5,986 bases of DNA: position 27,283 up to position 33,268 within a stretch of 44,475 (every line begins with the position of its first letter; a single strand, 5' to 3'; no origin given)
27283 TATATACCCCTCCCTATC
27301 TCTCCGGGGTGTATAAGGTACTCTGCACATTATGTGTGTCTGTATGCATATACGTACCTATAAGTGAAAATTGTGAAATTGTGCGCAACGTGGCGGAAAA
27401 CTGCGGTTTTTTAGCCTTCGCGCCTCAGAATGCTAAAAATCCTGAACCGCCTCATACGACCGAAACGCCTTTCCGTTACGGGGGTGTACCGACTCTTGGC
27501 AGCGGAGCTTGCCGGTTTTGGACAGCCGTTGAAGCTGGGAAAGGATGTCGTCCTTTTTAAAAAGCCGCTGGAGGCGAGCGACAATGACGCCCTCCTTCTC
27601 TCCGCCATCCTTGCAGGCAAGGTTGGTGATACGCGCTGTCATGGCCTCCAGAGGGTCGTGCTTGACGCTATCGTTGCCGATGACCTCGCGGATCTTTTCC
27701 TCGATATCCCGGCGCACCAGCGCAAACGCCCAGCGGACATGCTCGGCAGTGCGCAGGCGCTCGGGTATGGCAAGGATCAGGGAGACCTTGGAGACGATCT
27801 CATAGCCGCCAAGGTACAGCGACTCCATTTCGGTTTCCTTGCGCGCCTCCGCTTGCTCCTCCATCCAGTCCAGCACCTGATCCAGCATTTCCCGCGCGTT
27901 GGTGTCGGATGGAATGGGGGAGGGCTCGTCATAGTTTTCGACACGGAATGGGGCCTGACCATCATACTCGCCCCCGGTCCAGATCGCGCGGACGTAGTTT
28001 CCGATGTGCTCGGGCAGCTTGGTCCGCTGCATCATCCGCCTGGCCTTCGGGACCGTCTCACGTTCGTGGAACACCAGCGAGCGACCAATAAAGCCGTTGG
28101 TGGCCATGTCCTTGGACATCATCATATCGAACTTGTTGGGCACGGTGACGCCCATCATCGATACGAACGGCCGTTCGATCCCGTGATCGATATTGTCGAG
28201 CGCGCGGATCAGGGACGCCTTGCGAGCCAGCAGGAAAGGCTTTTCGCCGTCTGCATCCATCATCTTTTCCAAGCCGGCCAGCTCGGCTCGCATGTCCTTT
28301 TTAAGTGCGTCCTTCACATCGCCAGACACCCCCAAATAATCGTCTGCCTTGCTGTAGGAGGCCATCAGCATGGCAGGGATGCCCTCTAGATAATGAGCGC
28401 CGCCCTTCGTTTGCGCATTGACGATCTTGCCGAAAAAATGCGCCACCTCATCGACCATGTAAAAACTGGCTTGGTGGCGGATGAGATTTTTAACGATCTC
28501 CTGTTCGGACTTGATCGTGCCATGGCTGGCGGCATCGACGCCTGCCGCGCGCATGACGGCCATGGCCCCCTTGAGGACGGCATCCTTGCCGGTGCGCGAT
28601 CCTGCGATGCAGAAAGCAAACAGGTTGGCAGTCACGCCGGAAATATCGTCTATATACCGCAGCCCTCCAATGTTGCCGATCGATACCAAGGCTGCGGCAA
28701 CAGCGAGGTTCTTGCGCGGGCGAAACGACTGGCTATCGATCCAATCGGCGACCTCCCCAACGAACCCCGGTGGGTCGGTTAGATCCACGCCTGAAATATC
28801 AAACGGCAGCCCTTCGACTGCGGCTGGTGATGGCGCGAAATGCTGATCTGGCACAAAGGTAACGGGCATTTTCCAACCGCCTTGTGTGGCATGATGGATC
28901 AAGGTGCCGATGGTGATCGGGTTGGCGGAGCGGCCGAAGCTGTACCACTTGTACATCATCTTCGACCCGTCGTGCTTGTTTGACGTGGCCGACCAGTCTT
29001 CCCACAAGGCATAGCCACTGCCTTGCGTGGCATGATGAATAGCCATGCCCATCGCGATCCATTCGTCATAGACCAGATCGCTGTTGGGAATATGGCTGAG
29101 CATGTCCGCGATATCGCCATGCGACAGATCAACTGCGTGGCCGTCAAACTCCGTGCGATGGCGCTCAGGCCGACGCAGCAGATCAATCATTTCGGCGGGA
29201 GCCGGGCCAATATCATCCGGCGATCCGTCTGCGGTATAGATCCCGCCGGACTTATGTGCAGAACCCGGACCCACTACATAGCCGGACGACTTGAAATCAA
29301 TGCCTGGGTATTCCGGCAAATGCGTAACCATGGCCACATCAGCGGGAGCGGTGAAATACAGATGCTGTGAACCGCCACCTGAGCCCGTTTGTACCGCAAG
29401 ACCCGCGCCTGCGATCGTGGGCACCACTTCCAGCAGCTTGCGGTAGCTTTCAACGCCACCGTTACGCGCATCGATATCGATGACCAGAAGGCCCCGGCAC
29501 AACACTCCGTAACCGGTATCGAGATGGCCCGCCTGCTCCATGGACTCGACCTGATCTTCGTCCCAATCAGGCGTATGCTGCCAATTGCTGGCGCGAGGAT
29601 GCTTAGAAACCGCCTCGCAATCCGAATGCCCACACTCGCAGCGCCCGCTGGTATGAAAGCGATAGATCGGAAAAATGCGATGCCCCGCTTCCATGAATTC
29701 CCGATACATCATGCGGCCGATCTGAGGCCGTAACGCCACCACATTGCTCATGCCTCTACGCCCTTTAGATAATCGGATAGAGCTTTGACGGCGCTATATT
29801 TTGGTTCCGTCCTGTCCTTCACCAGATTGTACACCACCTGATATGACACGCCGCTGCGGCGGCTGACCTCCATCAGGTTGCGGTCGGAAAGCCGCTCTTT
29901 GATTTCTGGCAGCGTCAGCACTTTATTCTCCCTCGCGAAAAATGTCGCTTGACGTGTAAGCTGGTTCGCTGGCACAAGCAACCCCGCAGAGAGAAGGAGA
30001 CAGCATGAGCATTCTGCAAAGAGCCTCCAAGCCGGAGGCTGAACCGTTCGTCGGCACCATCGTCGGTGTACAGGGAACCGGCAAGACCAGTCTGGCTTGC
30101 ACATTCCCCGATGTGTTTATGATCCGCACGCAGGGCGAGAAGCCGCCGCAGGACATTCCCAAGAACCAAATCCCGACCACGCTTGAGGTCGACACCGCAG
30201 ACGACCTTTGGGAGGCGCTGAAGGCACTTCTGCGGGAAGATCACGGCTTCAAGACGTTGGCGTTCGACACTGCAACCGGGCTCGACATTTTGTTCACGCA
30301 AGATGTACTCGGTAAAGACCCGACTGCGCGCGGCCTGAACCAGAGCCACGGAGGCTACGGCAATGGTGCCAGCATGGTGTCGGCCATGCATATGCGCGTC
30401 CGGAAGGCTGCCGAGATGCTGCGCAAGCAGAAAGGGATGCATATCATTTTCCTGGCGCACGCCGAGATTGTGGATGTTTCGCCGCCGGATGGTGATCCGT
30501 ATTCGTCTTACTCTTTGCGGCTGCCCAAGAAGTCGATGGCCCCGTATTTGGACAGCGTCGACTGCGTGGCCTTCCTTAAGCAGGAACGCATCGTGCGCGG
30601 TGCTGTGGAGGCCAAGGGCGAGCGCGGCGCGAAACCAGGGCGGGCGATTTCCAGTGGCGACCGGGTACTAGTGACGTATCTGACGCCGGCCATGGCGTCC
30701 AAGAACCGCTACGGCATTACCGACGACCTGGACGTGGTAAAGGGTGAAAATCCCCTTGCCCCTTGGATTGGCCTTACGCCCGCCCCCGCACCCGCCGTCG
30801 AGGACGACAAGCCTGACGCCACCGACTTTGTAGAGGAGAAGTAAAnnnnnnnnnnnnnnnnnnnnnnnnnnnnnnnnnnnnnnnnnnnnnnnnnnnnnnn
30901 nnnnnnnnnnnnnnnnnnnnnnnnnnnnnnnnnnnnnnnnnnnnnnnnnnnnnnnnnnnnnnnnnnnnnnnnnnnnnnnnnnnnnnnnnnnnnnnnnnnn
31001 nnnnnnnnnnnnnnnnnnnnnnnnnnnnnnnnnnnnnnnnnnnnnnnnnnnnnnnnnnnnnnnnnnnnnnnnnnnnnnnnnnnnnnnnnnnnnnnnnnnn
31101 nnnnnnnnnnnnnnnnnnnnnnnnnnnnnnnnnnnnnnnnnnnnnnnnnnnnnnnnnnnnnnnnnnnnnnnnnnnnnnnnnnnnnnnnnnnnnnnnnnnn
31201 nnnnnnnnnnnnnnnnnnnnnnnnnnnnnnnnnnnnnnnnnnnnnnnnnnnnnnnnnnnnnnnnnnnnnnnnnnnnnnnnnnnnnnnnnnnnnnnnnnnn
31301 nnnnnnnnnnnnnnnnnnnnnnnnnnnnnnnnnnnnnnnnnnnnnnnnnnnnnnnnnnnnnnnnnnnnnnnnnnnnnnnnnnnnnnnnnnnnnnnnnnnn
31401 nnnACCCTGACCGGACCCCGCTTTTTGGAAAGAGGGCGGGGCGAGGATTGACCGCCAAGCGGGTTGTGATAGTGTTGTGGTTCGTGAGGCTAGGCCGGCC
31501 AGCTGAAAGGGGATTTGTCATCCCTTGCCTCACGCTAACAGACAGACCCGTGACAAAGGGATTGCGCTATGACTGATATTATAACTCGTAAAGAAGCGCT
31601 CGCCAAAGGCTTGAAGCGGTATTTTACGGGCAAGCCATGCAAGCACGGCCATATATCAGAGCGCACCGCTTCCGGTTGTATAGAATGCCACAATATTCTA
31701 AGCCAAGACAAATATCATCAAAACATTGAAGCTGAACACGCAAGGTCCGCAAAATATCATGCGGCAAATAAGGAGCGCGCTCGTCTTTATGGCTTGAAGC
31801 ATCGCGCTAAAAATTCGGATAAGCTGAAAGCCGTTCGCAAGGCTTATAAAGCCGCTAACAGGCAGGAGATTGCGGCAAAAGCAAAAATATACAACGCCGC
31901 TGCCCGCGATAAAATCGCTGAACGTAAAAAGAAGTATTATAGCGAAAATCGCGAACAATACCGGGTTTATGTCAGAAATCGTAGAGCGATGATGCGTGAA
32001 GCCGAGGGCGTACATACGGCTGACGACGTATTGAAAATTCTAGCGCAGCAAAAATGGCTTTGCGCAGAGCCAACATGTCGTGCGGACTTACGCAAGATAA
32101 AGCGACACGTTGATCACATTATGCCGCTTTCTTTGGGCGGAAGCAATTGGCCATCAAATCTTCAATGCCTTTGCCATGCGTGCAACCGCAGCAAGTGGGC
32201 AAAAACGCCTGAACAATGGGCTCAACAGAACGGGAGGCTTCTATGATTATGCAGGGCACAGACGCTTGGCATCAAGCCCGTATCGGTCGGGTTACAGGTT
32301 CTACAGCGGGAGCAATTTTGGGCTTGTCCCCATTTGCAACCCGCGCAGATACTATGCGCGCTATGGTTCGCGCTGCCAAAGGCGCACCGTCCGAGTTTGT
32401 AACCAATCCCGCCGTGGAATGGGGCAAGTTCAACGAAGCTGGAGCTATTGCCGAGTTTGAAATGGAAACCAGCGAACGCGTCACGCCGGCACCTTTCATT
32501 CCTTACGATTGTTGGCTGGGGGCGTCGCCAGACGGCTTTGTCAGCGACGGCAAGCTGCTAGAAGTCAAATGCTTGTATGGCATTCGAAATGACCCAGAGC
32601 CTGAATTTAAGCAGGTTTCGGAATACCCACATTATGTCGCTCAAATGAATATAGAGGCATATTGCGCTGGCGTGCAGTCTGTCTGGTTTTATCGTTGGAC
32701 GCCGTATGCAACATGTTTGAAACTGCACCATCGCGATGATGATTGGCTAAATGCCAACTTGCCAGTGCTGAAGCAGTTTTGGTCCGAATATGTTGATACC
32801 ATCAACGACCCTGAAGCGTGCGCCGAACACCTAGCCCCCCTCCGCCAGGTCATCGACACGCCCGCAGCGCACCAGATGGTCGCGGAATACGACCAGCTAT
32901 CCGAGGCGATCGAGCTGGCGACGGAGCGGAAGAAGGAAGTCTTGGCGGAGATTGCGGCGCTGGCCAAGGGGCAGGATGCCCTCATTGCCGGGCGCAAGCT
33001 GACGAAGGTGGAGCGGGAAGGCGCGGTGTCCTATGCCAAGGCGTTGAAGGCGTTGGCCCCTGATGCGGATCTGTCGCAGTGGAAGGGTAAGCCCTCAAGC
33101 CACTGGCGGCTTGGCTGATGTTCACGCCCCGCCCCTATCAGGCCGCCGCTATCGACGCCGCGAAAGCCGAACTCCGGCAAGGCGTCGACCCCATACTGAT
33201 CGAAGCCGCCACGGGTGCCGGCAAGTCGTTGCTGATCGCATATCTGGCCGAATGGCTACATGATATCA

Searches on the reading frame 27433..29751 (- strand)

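Call 10: search_protein_families(library=pfam, proteins=[window:27433-29751:-], max_evalue=0.01)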
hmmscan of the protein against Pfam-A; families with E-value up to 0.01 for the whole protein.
window:27433-29751:- (772 aa): 2 families
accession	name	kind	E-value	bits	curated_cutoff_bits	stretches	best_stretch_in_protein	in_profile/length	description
PF09250.16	Prim-Pol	-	3.5e-24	86.5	22.8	1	19-186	4-157/158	Bifunctional DNA primase/polymerase, N-terminal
PF08707.16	PriCT_2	-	2.4e-19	69.9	22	1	215-288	2-77/77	Primase C terminal 2 (PriCT-2)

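Call 11: search_protein_families(library=phrogs, proteins=[window:27433-29751:-], max_evalue=0.001)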
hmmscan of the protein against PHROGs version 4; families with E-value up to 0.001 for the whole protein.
window:27433-29751:- (772 aa): 11 families
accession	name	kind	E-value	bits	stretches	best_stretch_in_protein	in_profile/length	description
phrog_3022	-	DNA, RNA and nucleotide metabolism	7.3e-135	452.3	1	14-766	3-784/788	DNA primase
phrog_1156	-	DNA, RNA and nucleotide metabolism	1.4e-26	94.3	1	17-288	18-306/855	DNA primase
phrog_29234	-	unknown function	7.4e-21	74.9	1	213-298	242-326/887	-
phrog_33132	-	DNA, RNA and nucleotide metabolism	1.3e-20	74.5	1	322-582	19-275/495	DNA primase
phrog_2597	-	DNA, RNA and nucleotide metabolism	4.2e-13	49.7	1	213-297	6-90/747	DNA primase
phrog_25777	-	DNA, RNA and nucleotide metabolism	3.2e-12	46.3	1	317-565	414-674/907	DNA primase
phrog_10514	-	DNA, RNA and nucleotide metabolism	3.7e-09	36.4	1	330-661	343-640/750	DNA primase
phrog_5852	-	DNA, RNA and nucleotide metabolism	1.2e-07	32.4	1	59-174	117-227/242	DNA polymerase/primase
phrog_906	-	DNA, RNA and nucleotide metabolism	3.5e-07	30.4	1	87-204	122-255/872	DNA polymerase/primase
phrog_695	-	DNA, RNA and nucleotide metabolism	8.1e-07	29.2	1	49-198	29-183/704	DNA polymerase/primase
phrog_15962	-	DNA, RNA and nucleotide metabolism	3.5e-05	23.2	1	228-294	261-332/835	DNA primase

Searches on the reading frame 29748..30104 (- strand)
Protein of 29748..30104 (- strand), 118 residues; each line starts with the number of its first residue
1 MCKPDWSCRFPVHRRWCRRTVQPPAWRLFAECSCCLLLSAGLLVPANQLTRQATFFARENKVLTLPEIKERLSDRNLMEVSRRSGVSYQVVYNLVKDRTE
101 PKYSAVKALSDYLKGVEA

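Call 28: search_protein_families(library=phrogs, proteins=[window:29748-30104:-], max_evalue=0.001)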
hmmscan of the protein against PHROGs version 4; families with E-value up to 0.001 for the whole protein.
window:29748-30104:- (118 aa): 2 families
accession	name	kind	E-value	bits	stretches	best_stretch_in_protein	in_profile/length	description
phrog_18104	-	transcription regulation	4.8e-14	53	1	63-114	2-53/57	transcriptional regulator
phrog_9425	-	transcription regulation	0.00026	21.7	1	77-115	23-62/72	transcriptional repressor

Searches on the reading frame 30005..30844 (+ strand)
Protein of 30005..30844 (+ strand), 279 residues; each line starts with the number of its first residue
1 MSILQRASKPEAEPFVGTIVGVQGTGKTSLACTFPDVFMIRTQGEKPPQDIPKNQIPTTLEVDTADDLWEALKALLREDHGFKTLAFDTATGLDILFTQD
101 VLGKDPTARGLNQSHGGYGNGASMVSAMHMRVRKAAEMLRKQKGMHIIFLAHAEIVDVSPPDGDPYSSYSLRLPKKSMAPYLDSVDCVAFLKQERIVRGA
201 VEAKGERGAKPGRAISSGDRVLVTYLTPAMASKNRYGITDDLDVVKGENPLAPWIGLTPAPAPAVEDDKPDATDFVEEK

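Call 10: search_protein_families(library=pfam, proteins=[window:30005-30844:+], max_evalue=0.01)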
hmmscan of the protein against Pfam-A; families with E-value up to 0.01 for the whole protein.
window:30005-30844:+ (279 aa): 1 family
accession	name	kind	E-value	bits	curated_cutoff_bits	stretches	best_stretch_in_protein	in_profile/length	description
PF13479.12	AAA_24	-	3.6e-22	79.6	27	1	17-236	5-195/195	AAA domain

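Call 11: search_protein_families(library=phrogs, proteins=[window:30005-30844:+], max_evalue=0.001)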
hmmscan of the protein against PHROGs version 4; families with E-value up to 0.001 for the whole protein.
window:30005-30844:+ (279 aa): 1 family
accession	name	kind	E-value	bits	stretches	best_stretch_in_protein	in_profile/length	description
phrog_124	-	DNA, RNA and nucleotide metabolism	2.1e-32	114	1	8-249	37-249/382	Sak4-like ssDNA annealing protein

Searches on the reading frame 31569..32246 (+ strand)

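Call 10: search_protein_families(library=pfam, proteins=[window:31569-32246:+], max_evalue=0.01)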
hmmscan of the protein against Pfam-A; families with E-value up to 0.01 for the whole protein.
window:31569-32246:+ (225 aa): 3 families
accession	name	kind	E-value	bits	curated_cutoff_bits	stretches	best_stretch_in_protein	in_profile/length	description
PF14279.12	HNH_5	-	2e-11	44.1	27.5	1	170-217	4-51/56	HNH endonuclease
PF01844.29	HNH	-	1.1e-07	32.3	21.4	1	170-209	4-44/47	HNH endonuclease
PF13395.12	HNH_4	-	0.0011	19.3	22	1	178-214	17-53/54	HNH endonuclease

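Call 11: search_protein_families(library=phrogs, proteins=[window:31569-32246:+], max_evalue=0.001)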
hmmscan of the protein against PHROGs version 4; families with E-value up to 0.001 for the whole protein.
window:31569-32246:+ (225 aa): 20 families
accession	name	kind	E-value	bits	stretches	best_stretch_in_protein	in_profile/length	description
phrog_1035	-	DNA, RNA and nucleotide metabolism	5.3e-23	83.2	1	3-217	44-218/271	endonuclease VII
phrog_1081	-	unknown function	1.7e-16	61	1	3-56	2-56/67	-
phrog_589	-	DNA, RNA and nucleotide metabolism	7.7e-10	39.8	1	83-221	41-150/179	HNH endonuclease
phrog_6050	-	DNA, RNA and nucleotide metabolism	1.4e-09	38.3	1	89-215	252-365/402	HNH endonuclease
phrog_5718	-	DNA, RNA and nucleotide metabolism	2.8e-09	37.5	1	139-220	103-184/394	HNH endonuclease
phrog_2214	-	DNA, RNA and nucleotide metabolism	5.4e-09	36.7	1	156-222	187-249/429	HNH endonuclease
phrog_14314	-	DNA, RNA and nucleotide metabolism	2.7e-08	35.4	1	170-214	22-66/252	HNH endonuclease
phrog_2914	-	DNA, RNA and nucleotide metabolism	6.8e-08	33.5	1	85-209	27-135/190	endonuclease VII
phrog_338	-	DNA, RNA and nucleotide metabolism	7.3e-08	33.1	1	68-219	133-267/340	HNH endonuclease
phrog_2118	-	DNA, RNA and nucleotide metabolism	7.7e-08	33.2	1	155-220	169-232/301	HNH endonuclease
phrog_7785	-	DNA, RNA and nucleotide metabolism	8.4e-08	33.3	1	129-216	32-119/147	HNH endonuclease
phrog_333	-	DNA, RNA and nucleotide metabolism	4.9e-07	31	1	155-210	26-79/138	HNH endonuclease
phrog_8660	-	DNA, RNA and nucleotide metabolism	1.1e-06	29.9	1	79-218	40-185/196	HNH endonuclease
phrog_5956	-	DNA, RNA and nucleotide metabolism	1.4e-05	25.8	1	132-211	29-109/138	HNH endonuclease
phrog_144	-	DNA, RNA and nucleotide metabolism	2.1e-05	25.3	1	114-219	31-142/175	HNH endonuclease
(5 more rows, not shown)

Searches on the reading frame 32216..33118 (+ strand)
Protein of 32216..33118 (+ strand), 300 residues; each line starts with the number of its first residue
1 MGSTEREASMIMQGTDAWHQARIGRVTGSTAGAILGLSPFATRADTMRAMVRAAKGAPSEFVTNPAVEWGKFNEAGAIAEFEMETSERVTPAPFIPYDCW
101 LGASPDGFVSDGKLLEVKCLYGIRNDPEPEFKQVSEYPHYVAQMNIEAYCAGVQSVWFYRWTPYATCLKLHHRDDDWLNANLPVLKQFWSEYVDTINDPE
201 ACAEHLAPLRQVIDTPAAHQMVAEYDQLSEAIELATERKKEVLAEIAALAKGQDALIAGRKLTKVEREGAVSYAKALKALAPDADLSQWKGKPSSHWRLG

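Call 10: search_protein_families(library=pfam, proteins=[window:32216-33118:+], max_evalue=0.01)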
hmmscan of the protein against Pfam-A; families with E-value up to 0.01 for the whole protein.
window:32216-33118:+ (300 aa): 1 family
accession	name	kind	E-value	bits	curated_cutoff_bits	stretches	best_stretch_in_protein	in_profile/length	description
PF09588.16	YqaJ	-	1.4e-17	64.8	22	1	18-153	2-149/150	YqaJ-like viral recombinase domain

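Call 11: search_protein_families(library=phrogs, proteins=[window:32216-33118:+], max_evalue=0.001)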
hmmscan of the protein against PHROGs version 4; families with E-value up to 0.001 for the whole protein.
window:32216-33118:+ (300 aa): 4 families
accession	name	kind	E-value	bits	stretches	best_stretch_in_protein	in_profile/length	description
phrog_434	-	DNA, RNA and nucleotide metabolism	6.3e-39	135.2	1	6-284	48-345/372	RecE-like recombination exonuclease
phrog_149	-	DNA, RNA and nucleotide metabolism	2e-19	70.5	1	8-254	594-848/1242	exonuclease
phrog_7655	-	DNA, RNA and nucleotide metabolism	9.4e-08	32.3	1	11-158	6-149/551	RecE-like recombination exonuclease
phrog_19855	-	head and packaging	6.9e-06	24.9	1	11-181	462-626/1257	virion structural protein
